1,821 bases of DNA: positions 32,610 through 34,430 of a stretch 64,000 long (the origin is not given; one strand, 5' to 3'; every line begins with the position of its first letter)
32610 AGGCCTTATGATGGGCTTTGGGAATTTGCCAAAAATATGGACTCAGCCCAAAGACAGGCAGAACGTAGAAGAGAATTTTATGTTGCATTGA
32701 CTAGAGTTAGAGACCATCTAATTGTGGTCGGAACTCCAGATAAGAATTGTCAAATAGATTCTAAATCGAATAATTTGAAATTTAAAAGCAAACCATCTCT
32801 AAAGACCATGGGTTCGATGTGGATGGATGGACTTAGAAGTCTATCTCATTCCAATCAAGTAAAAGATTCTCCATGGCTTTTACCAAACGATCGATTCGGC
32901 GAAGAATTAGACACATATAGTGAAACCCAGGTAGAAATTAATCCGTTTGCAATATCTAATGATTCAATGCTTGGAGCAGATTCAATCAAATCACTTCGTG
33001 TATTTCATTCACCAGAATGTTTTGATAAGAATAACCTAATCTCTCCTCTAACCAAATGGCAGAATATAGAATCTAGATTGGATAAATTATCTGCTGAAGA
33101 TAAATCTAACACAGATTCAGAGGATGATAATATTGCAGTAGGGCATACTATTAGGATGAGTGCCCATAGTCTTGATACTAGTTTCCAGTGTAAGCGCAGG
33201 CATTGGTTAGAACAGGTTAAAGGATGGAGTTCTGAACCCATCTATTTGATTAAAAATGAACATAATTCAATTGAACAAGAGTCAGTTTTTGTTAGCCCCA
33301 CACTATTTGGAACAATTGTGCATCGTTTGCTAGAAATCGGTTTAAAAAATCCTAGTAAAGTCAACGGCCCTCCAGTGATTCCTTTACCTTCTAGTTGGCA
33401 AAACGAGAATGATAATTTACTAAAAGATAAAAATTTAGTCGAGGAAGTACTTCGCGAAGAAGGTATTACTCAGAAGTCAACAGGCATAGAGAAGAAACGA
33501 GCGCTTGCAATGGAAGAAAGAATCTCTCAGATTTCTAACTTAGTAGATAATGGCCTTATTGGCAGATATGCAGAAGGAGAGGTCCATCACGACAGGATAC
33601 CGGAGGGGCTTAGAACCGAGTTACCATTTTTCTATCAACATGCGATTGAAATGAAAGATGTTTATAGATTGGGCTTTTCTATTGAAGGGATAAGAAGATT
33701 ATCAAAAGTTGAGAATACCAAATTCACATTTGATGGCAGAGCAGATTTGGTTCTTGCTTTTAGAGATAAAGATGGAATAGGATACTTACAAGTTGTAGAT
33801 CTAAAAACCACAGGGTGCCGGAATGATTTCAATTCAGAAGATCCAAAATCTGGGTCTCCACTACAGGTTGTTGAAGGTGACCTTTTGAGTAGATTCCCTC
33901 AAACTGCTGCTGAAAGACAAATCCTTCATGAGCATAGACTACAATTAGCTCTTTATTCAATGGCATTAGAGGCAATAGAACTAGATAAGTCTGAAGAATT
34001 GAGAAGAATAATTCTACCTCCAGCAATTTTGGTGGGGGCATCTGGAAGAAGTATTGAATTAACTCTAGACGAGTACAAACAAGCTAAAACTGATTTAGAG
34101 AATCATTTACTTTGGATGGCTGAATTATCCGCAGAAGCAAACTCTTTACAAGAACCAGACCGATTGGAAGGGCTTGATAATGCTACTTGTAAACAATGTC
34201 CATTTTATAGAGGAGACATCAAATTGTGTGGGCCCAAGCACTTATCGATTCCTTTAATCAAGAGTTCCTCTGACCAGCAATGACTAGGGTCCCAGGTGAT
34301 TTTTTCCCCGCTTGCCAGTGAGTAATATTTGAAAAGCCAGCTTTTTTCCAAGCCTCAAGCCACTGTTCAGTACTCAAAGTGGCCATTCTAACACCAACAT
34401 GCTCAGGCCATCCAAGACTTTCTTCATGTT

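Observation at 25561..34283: AddAB-type two-subunit helicase-nuclease in an archaeal genome, with Cys4 (Fe-S type) RecB nuclease modules on both subunits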

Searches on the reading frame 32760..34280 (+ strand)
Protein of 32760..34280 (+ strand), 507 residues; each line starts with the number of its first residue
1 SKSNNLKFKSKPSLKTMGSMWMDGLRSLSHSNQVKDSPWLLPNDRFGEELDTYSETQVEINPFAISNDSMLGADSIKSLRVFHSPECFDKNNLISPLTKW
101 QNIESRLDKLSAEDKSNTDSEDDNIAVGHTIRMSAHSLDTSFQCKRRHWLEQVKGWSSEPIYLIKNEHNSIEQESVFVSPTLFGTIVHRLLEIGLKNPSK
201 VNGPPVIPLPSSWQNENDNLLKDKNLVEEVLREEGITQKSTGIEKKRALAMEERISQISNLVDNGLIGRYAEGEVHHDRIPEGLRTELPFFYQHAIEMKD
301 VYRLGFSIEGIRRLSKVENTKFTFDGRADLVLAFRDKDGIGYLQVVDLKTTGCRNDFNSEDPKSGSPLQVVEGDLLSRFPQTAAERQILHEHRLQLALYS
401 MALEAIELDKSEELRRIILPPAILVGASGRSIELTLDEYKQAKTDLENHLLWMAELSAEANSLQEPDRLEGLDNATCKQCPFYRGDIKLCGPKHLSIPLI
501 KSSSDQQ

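Call 68: predict_structure(alignment_id=A5)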
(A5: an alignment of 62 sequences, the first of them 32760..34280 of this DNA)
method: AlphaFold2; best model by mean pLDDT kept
length: 507 residues; sequences in the alignment: 62
mean_pLDDT: 89.8   pTM: 0.74
mean pLDDT of the five models: 89.8, 89.6, 88.4, 88.4, 86.4
residues with pLDDT >= 90: 356; 70-90: 108; 50-70: 34; < 50: 9
segments of 3 or more residues with pLDDT < 50: 116-119, 505-507
pLDDT, mean of each block of 10 residues (from residue 1): 76 79 93 94 94 90 91 87 71 67 78 53 83 93 95 91 69 82 97 96 95 91 97 97 96 98 98 98 95 95 87 92 96 98 98 96 97 97 97 97 97 97 98 98 98 92 89 86 90 79 50
secondary structure, 60 per line:
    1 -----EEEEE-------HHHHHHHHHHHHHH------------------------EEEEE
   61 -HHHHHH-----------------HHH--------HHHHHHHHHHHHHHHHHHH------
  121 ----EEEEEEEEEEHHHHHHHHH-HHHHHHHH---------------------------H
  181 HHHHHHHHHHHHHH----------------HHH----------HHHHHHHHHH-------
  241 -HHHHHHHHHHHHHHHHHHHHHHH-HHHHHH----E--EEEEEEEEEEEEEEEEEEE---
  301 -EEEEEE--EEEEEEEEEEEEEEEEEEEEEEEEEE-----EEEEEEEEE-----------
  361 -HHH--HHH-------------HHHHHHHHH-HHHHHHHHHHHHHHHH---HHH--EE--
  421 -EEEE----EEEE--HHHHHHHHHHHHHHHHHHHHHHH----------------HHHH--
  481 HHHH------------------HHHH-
elements in order: E6-10 H18-31 E56-60 H62-67 H96-114 E125-134 H135-143 H145-152 H180-194 H224-233 H242-264 H266-271 E279-297 E302-307 E310-335 E341-349 H383-391 H393-408 E422-425 E430-433 H436-458 H475-478 H481-484 H503-506

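Call 70: fold_search(model_id=the predicted structure, library=pdb)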
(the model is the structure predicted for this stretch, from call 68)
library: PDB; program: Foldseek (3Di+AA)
matches with E <= 10: 252; with E <= 0.001: 8
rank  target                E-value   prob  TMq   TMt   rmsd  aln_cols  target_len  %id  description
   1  9np6_A                1.2e-07  1.00  0.31  0.19  17.7       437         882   14  Cryo-EM structure of AdnA(D934A)-AdnB(D1014A) in complex with AMPPNP and blunt end DNA (released 2025-03-19)
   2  6ppr_A                1.7e-06  1.00  0.32  0.20  17.7       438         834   14  Cryo-EM structure of AdnA(D934A)-AdnB(D1014A) in complex with AMPPNP and DNA (released 2019-11-20)
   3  4cej_A                6.6e-06  1.00  0.26  0.13  23.0       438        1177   14  Crystal structure of AddAB-DNA-ADPNP complex at 3 Angstrom resolution (released 2014-03-12)
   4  5ean_A                9.4e-06  1.00  0.33  0.18   9.2       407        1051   14  Crystal structure of Dna2 in complex with a 5' overhang DNA (released 2015-11-18)
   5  9iac_A                1.3e-05  1.00  0.28  0.46  10.9       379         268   13  Structure of the Argonaute-associated Cas4 family protein 1 (ACE1) from Microcystis aeruginosa (MaACE1) (released 2025-04-23)
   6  5eaw_A                1.9e-05  1.00  0.32  0.17  12.0       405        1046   12  Crystal structure of Dna2 nuclease-helicase (released 2015-11-18)
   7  9iab_A                4.6e-05  1.00  0.27  0.46  11.2       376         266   11  Structure of the Argonaute-associated Cas4 family protein 1 (ACE1) from Chroococcidiopsis thermalis (CtACE1) (released 2025-04-23)
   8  9iab_B                9.3e-05  1.00  0.28  0.46   8.6       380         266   11  Structure of the Argonaute-associated Cas4 family protein 1 (ACE1) from Chroococcidiopsis thermalis (CtACE1) (released 2025-04-23)
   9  8d3l_J                3.6e-03  0.99  0.23  0.47   9.4       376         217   10  Type I-C Cas4-Cas1-Cas2 complex bound to a PAM/PAM prespacer (released 2022-11-02)
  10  3h4r                  6.1e-03  0.77  0.20  0.39  16.6       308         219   12  Crystal structure of E. coli RecE exonuclease (released 2009-05-26)
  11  7mi5_A                7.8e-03  0.99  0.24  0.22  11.8       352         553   14  Asymmetrical PAM-Non PAM prespacer bound Cas4/Cas1/Cas2 complex (released 2021-11-17)
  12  7lwa_A                2.5e-02  0.54  0.20  0.35  13.4       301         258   11  Human Exonuclease 5 crystal structure (T88E) in complex with ssDNA and Mg (released 2021-07-14)
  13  4v1a_w                4.3e-02  0.12  0.11  0.13  25.2       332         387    8  Structure of the large subunit of the mammalian mitoribosome, part 2 of 2 (released 2014-10-08)
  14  7mi4_A                5.1e-02  0.95  0.26  0.24   8.6       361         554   14  Symmetrical PAM-PAM prespacer bound Cas4/Cas1/Cas2 complex (released 2021-11-17)
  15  6vlz_s                8.2e-02  0.16  0.12  0.14  17.6       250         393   10  Structure of the human mitochondrial ribosome-EF-G1 complex (ClassI) (released 2020-08-05)
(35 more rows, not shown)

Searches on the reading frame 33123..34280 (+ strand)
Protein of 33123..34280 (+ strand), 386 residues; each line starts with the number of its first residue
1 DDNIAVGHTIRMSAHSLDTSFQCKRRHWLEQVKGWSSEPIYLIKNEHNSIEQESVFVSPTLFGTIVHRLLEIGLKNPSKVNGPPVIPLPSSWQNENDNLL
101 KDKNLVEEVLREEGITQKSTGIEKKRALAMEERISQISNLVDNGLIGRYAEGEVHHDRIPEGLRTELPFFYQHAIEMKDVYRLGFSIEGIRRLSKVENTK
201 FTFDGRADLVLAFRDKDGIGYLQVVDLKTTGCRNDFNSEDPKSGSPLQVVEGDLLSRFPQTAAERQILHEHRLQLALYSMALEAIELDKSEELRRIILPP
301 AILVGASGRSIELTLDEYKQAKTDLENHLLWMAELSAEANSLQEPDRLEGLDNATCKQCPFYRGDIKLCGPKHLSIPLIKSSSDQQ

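Call 44: search_solved_structures(query=window:33123-34280:+, max_evalue=10, show_alignments=5)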
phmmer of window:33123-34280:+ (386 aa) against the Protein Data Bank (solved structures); distinct sequences matched with E-value up to 10: 1.
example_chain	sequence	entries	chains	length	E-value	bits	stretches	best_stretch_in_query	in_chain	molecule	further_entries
6v39_U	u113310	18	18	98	1.3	11.1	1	289-362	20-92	50S ribosomal protein L25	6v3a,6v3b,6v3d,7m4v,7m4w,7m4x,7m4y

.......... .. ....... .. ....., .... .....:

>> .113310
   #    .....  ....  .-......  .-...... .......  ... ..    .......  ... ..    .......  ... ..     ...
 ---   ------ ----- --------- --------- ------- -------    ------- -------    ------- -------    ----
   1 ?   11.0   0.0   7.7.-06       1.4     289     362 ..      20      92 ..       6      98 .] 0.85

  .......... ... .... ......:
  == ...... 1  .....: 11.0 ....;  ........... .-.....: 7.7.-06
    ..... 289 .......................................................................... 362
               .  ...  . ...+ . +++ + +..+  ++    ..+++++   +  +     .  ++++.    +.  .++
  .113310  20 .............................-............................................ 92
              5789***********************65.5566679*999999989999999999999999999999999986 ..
